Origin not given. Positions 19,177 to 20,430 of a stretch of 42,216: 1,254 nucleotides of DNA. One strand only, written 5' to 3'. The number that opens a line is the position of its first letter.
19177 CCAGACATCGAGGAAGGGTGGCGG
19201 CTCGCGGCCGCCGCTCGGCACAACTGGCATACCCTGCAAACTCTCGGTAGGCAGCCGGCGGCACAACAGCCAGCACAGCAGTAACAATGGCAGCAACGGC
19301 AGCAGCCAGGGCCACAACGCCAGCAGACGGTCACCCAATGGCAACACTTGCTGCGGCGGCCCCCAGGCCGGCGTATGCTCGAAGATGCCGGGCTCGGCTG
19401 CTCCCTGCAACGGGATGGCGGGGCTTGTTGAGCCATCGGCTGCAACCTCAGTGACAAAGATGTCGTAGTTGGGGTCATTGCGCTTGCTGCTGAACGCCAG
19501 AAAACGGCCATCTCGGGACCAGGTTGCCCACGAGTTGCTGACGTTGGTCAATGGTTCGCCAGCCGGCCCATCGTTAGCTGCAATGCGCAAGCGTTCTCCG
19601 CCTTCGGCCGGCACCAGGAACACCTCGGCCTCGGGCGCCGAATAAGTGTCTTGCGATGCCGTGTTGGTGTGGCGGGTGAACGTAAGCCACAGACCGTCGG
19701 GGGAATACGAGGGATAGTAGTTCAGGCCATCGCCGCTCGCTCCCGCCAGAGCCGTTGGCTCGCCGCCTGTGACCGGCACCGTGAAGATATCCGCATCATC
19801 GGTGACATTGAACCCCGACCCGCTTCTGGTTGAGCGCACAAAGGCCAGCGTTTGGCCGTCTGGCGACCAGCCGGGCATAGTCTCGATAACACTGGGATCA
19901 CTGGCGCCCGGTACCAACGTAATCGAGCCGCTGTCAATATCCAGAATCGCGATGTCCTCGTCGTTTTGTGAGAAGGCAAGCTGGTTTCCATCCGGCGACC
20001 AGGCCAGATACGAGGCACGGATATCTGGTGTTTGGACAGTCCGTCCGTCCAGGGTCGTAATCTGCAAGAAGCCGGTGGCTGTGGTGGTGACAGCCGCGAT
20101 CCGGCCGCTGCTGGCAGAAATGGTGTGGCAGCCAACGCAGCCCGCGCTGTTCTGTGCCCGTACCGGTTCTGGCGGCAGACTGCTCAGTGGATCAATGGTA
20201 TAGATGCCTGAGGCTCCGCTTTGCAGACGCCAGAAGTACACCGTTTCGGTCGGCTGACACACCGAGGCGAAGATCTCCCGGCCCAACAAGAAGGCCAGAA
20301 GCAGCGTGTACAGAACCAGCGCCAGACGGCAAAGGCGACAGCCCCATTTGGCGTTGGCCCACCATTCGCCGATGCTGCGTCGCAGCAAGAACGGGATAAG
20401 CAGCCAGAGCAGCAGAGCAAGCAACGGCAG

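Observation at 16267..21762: Single 1831-aa polypeptide wiring an external vWA domain and a PD40 propeller to a cytoplasmic tubulin-like GTPase through four TM helices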

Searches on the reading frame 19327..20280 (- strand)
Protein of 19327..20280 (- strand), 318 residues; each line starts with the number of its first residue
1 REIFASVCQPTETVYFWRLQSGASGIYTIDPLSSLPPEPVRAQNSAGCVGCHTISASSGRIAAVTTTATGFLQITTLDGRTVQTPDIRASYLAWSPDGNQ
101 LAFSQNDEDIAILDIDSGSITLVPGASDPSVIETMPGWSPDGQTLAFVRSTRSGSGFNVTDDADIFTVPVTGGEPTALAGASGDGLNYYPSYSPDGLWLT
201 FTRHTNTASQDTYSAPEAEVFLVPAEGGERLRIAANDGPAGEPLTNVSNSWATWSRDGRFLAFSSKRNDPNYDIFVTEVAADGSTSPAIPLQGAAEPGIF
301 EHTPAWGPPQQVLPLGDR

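Call 64: search_solved_structures(query=window:19327-20280:-, max_evalue=0.01, show_alignments=1)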
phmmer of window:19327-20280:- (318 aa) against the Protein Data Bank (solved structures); distinct sequences matched with E-value up to 0.01: 18.
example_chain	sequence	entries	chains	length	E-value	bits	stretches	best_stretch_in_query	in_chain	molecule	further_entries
2ojh_A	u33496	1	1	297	2.6e-07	33.4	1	134-203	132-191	Uncharacterized protein Atu1656/AGR_C_3050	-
6pnv_A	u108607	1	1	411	3e-06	29.9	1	92-150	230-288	Tol-Pal system protein TolB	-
1crz_A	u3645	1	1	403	5.9e-06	29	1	92-179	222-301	TOLB PROTEIN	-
2w8b_B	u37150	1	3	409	5.9e-06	29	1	92-179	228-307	PROTEIN TOLB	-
2w8b_A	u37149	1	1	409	6.1e-06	28.9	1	91-179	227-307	PROTEIN TOLB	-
4jml_A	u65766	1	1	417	7e-06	28.7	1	92-178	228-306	Protein TolB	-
2hqs_A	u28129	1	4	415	7.3e-06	28.7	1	92-179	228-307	Protein tolB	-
7nst_E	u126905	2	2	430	9e-06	28.4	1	92-180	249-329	Tol-Pal system protein TolB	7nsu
3iax_A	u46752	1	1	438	1e-05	28.2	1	92-179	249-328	Protein tolB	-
1c5k_A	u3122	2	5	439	1.1e-05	28.1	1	92-179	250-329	PROTEIN (TOLB PROTEIN) | PROTEIN TOLB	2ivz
4r40_A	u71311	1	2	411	1.6e-05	27.5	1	92-204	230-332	Protein TolB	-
4pwz_A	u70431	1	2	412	1.8e-05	27.4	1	92-204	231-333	Protein TolB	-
5yzm_A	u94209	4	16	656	4.6e-05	26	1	133-210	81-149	Acyl-peptide hydrolase, putative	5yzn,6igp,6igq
5yzo_A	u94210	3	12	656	4.6e-05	26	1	133-210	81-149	Acyl-peptide hydrolase, putative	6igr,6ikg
3fm0_A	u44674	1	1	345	0.00011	24.8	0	77-147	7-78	Protein CIAO1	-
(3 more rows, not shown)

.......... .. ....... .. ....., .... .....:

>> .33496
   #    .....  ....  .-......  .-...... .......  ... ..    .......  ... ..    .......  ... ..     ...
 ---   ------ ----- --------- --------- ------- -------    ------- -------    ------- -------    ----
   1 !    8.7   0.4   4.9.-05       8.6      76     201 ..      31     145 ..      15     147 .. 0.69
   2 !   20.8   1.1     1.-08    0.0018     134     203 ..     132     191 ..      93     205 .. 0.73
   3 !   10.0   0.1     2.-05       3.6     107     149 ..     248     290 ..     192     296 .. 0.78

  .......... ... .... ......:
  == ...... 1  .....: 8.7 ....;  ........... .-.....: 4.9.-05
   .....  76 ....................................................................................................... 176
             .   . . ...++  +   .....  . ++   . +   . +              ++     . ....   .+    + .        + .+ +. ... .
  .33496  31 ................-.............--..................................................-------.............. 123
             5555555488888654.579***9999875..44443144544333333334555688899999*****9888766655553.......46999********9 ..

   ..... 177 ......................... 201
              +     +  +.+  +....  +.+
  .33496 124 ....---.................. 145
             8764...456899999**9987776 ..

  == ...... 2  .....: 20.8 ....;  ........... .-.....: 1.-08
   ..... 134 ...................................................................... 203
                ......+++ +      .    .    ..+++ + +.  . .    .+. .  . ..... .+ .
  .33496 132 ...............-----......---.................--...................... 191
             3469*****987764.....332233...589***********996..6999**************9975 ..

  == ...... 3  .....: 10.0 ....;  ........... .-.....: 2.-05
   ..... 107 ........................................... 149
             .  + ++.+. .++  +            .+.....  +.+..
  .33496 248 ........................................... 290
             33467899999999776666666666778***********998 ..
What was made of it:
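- Tried and rejected: This was a coordinate slip, corrected in call 64.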
